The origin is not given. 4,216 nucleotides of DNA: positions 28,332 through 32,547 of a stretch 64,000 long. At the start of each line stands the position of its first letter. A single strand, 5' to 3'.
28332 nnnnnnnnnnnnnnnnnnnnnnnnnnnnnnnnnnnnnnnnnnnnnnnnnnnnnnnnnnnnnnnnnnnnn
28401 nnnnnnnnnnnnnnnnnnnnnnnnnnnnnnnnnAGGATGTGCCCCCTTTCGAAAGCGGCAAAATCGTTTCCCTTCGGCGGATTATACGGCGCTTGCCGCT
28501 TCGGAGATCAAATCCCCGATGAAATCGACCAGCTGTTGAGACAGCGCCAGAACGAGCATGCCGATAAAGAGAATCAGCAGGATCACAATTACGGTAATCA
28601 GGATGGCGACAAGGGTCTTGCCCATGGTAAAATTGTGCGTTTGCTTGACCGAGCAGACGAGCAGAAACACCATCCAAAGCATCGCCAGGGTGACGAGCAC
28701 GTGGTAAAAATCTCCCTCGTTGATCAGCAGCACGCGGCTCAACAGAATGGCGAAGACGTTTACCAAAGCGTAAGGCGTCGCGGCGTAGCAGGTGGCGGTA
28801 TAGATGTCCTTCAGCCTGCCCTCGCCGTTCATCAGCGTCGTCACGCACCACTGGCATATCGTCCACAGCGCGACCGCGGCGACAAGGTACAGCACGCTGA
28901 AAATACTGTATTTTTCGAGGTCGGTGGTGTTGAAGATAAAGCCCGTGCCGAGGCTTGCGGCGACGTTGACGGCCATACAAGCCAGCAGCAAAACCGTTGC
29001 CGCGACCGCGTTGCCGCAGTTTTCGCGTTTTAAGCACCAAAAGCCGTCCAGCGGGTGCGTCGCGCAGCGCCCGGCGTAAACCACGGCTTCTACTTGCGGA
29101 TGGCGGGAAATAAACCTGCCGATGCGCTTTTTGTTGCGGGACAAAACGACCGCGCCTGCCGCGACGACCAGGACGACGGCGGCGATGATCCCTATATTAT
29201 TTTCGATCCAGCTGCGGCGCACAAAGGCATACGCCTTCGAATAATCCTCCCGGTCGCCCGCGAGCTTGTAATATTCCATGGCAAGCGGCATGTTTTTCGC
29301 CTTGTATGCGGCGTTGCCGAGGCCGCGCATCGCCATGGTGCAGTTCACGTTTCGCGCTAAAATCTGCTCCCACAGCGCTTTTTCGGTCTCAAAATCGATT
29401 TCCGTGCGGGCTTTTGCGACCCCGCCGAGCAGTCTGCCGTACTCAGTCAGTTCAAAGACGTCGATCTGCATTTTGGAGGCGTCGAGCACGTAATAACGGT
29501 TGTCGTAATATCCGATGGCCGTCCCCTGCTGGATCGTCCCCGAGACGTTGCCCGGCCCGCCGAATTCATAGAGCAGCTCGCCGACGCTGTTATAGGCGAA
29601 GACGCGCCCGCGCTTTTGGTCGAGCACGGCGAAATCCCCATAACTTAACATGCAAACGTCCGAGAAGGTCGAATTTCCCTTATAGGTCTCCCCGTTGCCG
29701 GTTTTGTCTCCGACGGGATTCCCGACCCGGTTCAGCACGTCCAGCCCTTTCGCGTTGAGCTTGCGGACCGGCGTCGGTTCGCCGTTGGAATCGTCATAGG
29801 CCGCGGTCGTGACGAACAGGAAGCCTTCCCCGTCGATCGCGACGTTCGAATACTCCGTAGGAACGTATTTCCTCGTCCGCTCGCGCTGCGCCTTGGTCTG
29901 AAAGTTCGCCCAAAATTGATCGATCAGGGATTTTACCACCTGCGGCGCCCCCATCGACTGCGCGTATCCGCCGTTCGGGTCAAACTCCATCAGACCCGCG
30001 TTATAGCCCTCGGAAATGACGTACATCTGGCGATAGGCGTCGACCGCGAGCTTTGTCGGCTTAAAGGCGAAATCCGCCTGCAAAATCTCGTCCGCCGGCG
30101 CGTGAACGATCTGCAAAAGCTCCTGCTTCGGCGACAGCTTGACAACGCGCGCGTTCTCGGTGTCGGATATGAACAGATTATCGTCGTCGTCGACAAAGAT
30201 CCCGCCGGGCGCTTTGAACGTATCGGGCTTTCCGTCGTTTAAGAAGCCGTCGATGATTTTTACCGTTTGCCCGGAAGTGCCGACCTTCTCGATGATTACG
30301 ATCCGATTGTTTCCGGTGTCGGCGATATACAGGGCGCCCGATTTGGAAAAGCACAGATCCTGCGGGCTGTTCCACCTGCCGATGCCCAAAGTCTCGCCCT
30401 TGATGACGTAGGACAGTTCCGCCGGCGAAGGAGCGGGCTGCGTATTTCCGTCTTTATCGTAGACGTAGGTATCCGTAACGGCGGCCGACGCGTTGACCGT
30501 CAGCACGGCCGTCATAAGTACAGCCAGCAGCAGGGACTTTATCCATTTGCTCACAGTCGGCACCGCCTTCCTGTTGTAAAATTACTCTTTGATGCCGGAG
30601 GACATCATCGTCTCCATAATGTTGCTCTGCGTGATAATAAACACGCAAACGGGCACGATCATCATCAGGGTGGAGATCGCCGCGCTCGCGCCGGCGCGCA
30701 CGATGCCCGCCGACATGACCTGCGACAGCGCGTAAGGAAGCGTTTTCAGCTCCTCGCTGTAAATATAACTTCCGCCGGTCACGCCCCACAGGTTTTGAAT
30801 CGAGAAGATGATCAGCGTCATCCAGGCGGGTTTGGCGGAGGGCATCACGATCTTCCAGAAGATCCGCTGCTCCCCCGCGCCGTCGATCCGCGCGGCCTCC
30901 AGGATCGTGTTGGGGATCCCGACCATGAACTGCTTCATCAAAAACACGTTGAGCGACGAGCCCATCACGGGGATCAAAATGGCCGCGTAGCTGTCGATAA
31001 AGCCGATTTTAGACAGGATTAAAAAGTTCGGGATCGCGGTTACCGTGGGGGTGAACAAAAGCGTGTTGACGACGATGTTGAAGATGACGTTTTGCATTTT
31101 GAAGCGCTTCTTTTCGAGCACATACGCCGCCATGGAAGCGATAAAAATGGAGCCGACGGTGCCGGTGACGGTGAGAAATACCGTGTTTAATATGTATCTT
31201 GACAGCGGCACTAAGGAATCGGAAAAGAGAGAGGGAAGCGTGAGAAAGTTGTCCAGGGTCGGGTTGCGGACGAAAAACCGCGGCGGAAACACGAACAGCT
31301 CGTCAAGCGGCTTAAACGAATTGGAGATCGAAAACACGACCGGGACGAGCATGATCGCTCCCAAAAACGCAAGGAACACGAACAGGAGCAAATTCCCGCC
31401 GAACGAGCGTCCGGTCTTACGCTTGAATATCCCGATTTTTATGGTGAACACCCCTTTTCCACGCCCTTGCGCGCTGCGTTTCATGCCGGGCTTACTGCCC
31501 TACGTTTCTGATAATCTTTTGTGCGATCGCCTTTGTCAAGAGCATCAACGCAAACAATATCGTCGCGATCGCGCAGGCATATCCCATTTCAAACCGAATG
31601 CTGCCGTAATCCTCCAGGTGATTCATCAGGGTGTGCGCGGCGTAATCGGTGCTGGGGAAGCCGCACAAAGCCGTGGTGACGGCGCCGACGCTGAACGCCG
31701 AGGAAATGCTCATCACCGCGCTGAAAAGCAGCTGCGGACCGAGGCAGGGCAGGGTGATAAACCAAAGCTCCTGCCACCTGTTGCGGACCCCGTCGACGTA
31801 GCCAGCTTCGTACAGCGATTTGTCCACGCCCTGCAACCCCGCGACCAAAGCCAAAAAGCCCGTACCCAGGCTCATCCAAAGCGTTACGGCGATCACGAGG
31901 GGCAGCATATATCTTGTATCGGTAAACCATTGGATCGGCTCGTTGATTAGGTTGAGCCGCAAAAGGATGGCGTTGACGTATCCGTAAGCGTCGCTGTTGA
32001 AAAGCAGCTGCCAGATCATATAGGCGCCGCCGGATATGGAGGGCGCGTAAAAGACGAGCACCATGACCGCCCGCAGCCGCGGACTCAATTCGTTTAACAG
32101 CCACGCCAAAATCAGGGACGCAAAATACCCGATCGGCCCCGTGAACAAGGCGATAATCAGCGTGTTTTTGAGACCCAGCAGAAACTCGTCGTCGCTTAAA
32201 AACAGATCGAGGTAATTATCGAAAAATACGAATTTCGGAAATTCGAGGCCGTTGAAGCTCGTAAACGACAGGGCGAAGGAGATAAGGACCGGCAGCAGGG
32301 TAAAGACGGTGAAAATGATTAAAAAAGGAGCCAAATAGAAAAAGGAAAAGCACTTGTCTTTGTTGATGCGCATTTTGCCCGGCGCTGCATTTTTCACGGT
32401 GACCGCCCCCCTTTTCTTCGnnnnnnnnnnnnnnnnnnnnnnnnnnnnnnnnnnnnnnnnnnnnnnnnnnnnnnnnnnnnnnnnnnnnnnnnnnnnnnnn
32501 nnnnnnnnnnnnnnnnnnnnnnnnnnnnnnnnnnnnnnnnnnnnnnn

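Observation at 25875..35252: Uncharacterised five-gene cassette: CBM-fused giant SBP, two permeases, an NHL/TPR/Yip1 membrane protein and a membrane-anchored DUF5696-like protein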

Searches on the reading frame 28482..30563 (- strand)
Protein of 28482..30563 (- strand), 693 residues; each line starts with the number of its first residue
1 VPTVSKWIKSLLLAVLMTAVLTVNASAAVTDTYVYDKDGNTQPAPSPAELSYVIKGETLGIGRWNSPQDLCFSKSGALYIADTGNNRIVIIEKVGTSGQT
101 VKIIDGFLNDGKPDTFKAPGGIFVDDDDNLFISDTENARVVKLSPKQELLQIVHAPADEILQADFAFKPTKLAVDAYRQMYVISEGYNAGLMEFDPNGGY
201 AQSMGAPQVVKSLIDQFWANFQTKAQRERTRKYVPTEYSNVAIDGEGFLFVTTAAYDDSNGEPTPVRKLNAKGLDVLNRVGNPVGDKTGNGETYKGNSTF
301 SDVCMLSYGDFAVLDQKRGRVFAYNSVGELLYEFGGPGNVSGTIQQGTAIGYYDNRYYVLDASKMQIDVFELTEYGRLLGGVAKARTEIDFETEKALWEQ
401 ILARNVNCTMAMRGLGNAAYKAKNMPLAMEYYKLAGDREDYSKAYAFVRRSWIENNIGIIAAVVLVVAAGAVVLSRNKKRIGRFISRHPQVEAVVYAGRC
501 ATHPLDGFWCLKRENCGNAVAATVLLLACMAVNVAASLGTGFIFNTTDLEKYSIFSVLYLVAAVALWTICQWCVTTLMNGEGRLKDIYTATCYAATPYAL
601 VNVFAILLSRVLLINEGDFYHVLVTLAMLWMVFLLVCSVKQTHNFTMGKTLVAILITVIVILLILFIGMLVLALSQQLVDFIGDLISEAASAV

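Call 5: search_protein_families(library=pfam, proteins=[window:28482-30563:-], max_evalue=0.01)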
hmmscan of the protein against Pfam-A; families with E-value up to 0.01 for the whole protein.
window:28482-30563:- (693 aa): 5 families
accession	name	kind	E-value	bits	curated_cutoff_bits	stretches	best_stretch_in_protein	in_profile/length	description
PF04893.22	Yip1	-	9e-16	58.7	28.6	1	523-667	22-171/173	Yip1 domain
PF01436.27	NHL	-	1.4e-13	50.6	20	1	65-90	2-27/28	NHL repeat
PF08450.18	SGL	-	5.4e-05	23.3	26.3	1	70-160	139-227/246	SMP-30/Gluconolactonase/LRE-like region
PF13432.12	TPR_16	-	0.00062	20.6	32.7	1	396-435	18-57/65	Tetratricopeptide repeat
PF25021.1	TEN_NHL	-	0.0009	18.7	27.1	0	65-103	261-299/357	Teneurin NHL domain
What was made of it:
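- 28482..30563 (-): Accessory protein: signal peptide, extracytoplasmic NHL beta-propeller plus TPR region (about res 28-456), a TM helix (457-475) and a Yip1 5-TM domain (about 520-672). Pfam Yip1 9e-16, NHL 1.4e-13, TPR_16 6e-4 (call 5).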

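Call 7: search_protein_families(library=ncbifam, proteins=[window:28482-30563:-], max_evalue=0.01)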
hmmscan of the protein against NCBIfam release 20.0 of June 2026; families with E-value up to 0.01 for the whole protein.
window:28482-30563:- (693 aa): 3 families
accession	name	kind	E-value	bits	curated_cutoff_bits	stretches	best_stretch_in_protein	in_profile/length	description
NF035926.1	scyF_NHL_VPEP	equivalog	5.4e-15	55.4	350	2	60-206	97-285/376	scytonemin biosynthesis PEP-CTERM protein ScyF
NF047780.1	LIC12708_fam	subfamily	0.0012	17.8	150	0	74-149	65-152/391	LIC_12708 family protein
NF033206.1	ScyE_fam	subfamily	0.0032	17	80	0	65-104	8-177/333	ScyD/ScyE family protein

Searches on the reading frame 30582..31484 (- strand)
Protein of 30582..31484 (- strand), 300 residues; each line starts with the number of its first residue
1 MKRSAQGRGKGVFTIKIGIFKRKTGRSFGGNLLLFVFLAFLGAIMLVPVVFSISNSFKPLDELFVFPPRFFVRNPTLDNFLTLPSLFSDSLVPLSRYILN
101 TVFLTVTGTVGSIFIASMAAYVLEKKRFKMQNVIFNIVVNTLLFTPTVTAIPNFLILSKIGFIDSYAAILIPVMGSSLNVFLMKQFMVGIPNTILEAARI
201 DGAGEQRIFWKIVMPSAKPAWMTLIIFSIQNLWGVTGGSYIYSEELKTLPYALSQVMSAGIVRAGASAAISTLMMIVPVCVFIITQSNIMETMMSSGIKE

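Call 5: search_protein_families(library=pfam, proteins=[window:30582-31484:-], max_evalue=0.01)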
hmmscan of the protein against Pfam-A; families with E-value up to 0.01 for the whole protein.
window:30582-31484:- (300 aa): 1 family
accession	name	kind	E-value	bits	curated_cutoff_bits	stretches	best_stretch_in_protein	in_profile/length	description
PF00528.27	BPD_transp_1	-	1.1e-14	55.1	26.4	1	113-282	2-171/184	Binding-protein-dependent transport system inner membrane component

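Call 7: search_protein_families(library=ncbifam, proteins=[window:30582-31484:-], max_evalue=0.01)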
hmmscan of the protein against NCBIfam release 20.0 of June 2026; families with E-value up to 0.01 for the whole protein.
window:30582-31484:- (300 aa): 11 families
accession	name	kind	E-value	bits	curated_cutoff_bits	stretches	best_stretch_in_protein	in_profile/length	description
NF008210.0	PRK10973.1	equivalog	3.4e-23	82.7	297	1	90-291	69-274/281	sn-glycerol-3-phosphate ABC transporter permease UgpE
NF040932.1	ABC_arch_GlcU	equivalog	1.2e-20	74.2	340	1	33-292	4-263/272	glucose ABC transporter permease GlcU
NF008231.0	PRK10998.1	equivalog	2.3e-09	37.3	261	1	90-299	77-295/296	maltose ABC transporter permease MalG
NF007047.0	PRK09500.1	equivalog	7.6e-07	29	326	1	97-287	59-250/257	spermidine/putrescine ABC transporter permease PotC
NF040931.1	ABC_arch_GlcT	equivalog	7.7e-07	29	360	1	179-283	159-265/278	glucose ABC transporter permease GlcT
TIGR02141.1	modB_ABC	equivalog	2.6e-06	27.2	182.6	1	102-287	4-202/208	molybdate ABC transporter permease subunit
NF007852.0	PRK10561.1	equivalog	4.3e-06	26.8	335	1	76-281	55-280/295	sn-glycerol-3-phosphate ABC transporter permease UgpA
NF011624.0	PRK15050.1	equivalog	7.7e-05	21.9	247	1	189-284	186-281/297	2-aminoethylphosphonate ABC transporter permease subunit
TIGR01581.1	Mo_ABC_porter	hypoth_equivalog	0.00037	20.1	210.3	1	103-282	27-223/225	ABC transporter permease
NF006939.0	PRK09421.1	equivalog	0.00056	19.4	262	0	104-281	18-211/230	molybdate ABC transporter permease subunit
NF043073.1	MMSYN1_0195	equivalog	0.0054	14.9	1250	1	87-223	50-186/1021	spermidine/putrescine ABC transporter permease/substrate-binding protein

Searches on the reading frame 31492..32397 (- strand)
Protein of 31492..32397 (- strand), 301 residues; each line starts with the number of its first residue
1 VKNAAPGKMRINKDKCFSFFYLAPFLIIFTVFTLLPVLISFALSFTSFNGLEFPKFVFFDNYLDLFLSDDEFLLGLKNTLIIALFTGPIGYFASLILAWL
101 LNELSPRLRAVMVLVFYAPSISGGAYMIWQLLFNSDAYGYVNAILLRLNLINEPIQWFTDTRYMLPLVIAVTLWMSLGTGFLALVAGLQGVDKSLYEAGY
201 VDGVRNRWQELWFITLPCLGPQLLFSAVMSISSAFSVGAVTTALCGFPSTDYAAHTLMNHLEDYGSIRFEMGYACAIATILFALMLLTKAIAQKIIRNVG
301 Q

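Call 5: search_protein_families(library=pfam, proteins=[window:31492-32397:-], max_evalue=0.01)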
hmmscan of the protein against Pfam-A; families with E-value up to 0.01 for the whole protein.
window:31492-32397:- (301 aa): 1 family
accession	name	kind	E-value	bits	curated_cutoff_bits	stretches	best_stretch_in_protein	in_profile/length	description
PF00528.27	BPD_transp_1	-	2.2e-06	28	26.4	1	91-296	2-179/184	Binding-protein-dependent transport system inner membrane component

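Call 7: search_protein_families(library=ncbifam, proteins=[window:31492-32397:-], max_evalue=0.01)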
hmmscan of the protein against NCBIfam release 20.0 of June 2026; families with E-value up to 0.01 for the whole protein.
window:31492-32397:- (301 aa): 4 families
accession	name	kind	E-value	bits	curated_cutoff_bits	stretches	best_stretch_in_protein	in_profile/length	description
NF007852.0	PRK10561.1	equivalog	7.9e-12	45.6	335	1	15-288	11-280/295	sn-glycerol-3-phosphate ABC transporter permease UgpA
NF040931.1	ABC_arch_GlcT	equivalog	9.5e-12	45.1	360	1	27-281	6-256/278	glucose ABC transporter permease GlcT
NF007044.0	PRK09497.1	equivalog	9.6e-12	44.9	348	1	28-296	18-278/285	spermidine/putrescine ABC transporter permease PotB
NF008232.0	PRK10999.1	equivalog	1.1e-05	24.4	392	1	83-284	298-503/520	maltose ABC transporter permease MalF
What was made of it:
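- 31492..32397 (-): Permease p1A (UgpA/MalF-type, 6 TM), the most conserved part of the module. Pfam and NCBIfam (calls 5, 7).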
